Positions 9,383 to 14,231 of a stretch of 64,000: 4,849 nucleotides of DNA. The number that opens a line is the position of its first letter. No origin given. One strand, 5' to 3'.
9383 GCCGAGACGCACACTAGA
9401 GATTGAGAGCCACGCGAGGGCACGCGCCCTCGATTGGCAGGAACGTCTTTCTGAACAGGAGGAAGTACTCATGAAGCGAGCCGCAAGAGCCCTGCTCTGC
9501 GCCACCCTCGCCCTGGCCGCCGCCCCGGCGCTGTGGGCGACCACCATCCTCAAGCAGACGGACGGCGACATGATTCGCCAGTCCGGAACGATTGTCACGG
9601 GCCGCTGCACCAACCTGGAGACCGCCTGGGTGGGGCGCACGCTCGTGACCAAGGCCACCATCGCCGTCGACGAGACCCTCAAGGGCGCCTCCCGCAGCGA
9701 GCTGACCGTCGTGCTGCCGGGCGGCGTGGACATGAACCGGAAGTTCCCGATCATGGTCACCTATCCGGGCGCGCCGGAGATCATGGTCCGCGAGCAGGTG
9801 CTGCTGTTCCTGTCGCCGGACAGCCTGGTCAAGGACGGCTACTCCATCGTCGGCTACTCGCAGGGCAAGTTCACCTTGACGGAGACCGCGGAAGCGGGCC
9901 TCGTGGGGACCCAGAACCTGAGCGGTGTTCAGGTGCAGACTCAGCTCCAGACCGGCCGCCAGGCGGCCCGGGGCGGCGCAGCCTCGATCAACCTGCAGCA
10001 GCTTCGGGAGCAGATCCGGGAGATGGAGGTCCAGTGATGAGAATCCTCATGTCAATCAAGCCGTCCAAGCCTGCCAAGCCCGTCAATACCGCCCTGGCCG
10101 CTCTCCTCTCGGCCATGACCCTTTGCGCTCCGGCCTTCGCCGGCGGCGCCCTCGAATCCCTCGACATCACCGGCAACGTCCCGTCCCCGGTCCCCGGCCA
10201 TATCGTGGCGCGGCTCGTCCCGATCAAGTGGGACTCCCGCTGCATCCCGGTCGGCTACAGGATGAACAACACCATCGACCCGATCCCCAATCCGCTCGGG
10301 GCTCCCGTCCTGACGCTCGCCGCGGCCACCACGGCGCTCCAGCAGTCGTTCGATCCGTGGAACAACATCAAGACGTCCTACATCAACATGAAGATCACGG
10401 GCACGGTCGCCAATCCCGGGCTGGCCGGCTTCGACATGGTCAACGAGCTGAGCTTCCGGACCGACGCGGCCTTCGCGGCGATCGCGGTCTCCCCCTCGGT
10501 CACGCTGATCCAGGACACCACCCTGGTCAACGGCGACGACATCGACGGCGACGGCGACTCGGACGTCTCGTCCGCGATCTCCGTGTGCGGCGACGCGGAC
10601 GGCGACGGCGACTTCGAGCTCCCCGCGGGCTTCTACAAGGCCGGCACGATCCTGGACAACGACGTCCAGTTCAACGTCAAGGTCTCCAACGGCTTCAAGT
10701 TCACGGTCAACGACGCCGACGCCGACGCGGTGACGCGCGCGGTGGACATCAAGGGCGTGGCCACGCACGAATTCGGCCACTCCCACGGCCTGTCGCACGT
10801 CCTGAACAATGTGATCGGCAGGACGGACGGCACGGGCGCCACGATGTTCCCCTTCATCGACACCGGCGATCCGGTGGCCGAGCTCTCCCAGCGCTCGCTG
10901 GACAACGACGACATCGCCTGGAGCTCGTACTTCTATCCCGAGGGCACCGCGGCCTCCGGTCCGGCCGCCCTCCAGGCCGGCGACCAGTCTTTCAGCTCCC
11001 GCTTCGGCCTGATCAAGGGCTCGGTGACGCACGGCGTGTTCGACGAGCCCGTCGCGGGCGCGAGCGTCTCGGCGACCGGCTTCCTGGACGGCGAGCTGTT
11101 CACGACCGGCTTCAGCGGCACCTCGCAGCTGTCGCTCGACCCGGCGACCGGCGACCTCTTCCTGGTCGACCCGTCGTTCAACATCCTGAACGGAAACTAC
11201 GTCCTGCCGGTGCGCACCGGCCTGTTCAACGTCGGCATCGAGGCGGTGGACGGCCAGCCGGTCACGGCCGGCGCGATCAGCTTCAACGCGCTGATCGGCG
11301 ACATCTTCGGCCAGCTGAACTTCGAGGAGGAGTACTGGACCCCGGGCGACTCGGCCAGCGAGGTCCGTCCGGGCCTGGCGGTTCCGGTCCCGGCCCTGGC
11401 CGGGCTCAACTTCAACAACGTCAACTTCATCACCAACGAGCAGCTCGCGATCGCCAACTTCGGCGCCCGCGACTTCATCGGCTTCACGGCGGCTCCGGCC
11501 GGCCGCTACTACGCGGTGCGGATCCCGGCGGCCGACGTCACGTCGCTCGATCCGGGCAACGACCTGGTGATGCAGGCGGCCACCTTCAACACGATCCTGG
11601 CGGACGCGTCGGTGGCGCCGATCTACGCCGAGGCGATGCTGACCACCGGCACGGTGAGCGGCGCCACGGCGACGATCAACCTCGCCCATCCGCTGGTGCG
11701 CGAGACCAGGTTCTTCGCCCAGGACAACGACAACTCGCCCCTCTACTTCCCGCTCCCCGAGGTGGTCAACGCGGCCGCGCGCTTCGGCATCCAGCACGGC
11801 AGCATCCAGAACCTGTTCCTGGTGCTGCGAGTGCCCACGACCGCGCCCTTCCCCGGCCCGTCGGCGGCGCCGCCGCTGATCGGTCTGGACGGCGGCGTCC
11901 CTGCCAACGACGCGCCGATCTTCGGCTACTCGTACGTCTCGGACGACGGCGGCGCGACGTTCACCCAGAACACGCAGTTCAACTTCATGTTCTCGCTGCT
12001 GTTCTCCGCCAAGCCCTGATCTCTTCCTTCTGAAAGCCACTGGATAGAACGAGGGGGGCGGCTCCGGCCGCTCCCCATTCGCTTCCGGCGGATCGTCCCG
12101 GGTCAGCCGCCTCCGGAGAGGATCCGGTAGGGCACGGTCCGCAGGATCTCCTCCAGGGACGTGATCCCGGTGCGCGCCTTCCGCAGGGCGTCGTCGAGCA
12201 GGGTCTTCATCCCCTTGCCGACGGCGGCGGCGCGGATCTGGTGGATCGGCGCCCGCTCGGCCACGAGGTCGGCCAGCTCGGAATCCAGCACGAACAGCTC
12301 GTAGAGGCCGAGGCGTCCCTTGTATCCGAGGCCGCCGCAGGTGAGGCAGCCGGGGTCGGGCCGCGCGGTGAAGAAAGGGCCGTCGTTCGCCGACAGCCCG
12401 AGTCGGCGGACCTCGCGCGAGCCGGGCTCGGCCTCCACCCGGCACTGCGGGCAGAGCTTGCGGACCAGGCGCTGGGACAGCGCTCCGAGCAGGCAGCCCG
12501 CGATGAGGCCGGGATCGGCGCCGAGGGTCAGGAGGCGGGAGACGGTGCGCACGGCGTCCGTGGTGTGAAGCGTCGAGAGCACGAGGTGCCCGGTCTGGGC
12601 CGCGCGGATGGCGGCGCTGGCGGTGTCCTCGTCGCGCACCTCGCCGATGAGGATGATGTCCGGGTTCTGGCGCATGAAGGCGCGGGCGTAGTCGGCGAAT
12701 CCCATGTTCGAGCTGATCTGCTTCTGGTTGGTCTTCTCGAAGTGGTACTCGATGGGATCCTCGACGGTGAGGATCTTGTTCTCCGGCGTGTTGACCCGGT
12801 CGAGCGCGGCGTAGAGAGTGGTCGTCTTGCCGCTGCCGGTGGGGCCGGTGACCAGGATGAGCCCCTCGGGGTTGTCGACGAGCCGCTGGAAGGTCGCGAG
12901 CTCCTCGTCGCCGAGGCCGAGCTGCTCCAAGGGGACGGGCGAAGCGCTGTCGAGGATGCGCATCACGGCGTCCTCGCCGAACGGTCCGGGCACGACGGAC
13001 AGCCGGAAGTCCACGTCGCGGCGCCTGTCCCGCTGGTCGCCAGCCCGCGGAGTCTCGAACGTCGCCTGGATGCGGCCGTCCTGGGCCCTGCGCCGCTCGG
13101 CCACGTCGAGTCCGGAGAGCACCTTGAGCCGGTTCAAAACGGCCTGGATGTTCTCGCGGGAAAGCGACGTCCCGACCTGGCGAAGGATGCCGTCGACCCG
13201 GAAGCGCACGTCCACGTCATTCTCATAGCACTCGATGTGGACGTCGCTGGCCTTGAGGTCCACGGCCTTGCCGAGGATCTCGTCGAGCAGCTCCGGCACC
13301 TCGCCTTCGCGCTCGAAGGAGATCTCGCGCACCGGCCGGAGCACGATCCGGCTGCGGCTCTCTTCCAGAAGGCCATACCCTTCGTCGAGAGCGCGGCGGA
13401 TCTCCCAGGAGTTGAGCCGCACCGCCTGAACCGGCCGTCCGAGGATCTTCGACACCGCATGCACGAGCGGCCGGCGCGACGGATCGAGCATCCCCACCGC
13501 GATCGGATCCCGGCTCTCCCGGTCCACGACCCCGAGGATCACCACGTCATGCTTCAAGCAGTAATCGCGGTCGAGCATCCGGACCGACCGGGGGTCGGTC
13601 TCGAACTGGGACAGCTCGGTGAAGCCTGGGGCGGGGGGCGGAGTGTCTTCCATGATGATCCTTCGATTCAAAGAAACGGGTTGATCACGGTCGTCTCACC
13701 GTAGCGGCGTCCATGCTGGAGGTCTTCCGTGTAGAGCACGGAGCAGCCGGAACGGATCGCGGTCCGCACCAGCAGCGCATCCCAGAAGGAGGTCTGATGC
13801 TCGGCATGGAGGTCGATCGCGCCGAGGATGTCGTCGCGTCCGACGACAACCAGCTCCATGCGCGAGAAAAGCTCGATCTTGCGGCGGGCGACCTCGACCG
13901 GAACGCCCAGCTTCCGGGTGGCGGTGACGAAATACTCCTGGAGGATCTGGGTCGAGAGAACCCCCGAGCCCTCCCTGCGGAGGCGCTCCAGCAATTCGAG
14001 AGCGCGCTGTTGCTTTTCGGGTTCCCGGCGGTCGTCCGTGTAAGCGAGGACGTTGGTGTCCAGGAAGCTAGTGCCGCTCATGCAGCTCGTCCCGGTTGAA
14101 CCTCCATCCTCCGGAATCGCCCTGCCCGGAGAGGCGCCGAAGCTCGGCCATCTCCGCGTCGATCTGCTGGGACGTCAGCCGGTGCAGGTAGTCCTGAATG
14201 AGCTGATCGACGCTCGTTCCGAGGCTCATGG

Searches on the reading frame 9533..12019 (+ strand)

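Call 43: search_protein_families(library=pfam, proteins=[window:9533-12019:+], max_evalue=0.001)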
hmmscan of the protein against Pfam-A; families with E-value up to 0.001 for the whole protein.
window:9533-12019:+ (828 aa): 1 family
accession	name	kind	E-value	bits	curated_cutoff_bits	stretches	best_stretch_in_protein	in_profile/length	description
PF00413.30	Peptidase_M10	-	6e-05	23.4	24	1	371-461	87-151/159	Matrixin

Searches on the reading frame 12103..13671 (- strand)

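Call 43: search_protein_families(library=pfam, proteins=[window:12103-13671:-], max_evalue=0.001)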
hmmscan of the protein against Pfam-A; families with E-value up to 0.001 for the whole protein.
window:12103-13671:- (522 aa): 5 families
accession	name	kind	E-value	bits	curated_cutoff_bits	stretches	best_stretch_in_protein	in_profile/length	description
PF00437.27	T2SSE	-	2e-107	359.5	24.9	1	122-511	5-370/370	Type II/IV secretion system protein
PF05157.20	MshEN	-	1.1e-07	32.2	23.1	1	17-101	5-86/90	MshEN domain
PF25199.1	nSTAND_NTPase5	-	1.5e-05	25.3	34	1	262-322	34-88/145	Novel STAND NTPase 5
PF13191.12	AAA_16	-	0.00013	23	32.6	1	256-334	7-75/167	AAA ATPase domain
PF13401.12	AAA_22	-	0.00087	20.1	27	0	268-296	4-32/130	AAA domain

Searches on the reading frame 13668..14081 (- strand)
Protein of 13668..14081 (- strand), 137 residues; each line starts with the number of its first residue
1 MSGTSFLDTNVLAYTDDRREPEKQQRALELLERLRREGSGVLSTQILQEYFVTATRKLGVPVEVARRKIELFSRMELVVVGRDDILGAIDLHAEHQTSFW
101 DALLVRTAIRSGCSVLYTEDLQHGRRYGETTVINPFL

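Call 43: search_protein_families(library=pfam, proteins=[window:13668-14081:-], max_evalue=0.001)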
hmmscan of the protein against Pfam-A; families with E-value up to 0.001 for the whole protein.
window:13668-14081:- (137 aa): 1 family
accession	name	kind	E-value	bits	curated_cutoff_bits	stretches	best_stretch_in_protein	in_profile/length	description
PF01850.27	PIN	-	1.1e-11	45.9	23.6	1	6-123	2-114/120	PIN domain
